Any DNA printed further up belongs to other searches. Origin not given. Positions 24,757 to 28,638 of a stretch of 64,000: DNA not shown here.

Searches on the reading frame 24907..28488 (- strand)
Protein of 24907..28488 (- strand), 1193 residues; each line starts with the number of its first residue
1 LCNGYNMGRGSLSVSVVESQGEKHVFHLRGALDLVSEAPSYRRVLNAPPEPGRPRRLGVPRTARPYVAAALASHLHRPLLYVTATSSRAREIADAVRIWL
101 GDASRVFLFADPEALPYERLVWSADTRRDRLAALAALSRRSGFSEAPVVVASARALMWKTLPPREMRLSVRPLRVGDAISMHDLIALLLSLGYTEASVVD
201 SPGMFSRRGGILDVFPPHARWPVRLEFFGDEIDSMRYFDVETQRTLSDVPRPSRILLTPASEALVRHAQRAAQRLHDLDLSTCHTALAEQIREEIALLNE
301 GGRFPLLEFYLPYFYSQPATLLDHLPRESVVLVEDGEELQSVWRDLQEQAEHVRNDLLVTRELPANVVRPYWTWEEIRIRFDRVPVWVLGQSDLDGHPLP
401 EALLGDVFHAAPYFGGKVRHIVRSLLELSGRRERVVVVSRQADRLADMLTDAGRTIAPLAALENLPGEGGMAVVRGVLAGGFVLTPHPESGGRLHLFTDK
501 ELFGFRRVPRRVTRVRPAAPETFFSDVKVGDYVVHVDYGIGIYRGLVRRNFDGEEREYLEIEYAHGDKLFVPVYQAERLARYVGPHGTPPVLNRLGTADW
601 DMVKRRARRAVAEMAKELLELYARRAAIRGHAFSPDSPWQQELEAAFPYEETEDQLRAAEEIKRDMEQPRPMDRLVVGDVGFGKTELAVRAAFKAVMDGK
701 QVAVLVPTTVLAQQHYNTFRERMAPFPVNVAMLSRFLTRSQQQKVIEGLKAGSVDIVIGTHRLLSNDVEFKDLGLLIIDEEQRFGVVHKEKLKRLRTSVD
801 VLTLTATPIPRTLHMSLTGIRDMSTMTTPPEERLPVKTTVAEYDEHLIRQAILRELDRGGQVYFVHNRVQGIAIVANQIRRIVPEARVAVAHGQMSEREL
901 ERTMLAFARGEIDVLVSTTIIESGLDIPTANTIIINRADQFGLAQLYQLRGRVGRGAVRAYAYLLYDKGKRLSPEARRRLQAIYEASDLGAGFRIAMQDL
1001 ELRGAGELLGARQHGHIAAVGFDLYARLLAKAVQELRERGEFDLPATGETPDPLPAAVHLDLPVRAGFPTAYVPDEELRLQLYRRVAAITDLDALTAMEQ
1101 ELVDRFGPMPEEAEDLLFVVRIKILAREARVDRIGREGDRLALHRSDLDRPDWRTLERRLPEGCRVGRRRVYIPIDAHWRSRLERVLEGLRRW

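Call 69: search_protein_families(library=pfam, proteins=[window:24907-28488:-], max_evalue=0.0001)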
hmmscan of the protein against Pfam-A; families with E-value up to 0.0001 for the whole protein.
window:24907-28488:- (1193 aa): 7 families
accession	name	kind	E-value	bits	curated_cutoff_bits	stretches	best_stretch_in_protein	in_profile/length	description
PF00270.35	DEAD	-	5.4e-25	88.5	26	1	653-813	2-164/167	DEAD/DEAH box helicase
PF00271.37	Helicase_C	-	4.1e-23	82.2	23.5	1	852-955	10-108/110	Helicase conserved C-terminal domain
PF03461.20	TRCF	-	1.3e-22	80.4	25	1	1062-1144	1-83/95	TRCF domain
PF17757.6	UvrB_inter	-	2.2e-20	73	22.9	1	173-250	3-81/91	UvrB interaction domain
PF02559.22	CarD_TRCF_RID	-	7e-20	71.3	23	1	528-583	2-57/57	CarD-like/TRCF RID domain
PF04851.21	ResIII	-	6e-08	33.2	22.5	1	653-808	6-162/164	Type III restriction enzyme, res subunit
PF22590.2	Cas3-like_C_2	-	4.6e-06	27.3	27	0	859-955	2-103/106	CRISPR-associated nuclease/helicase Cas3, C-terminal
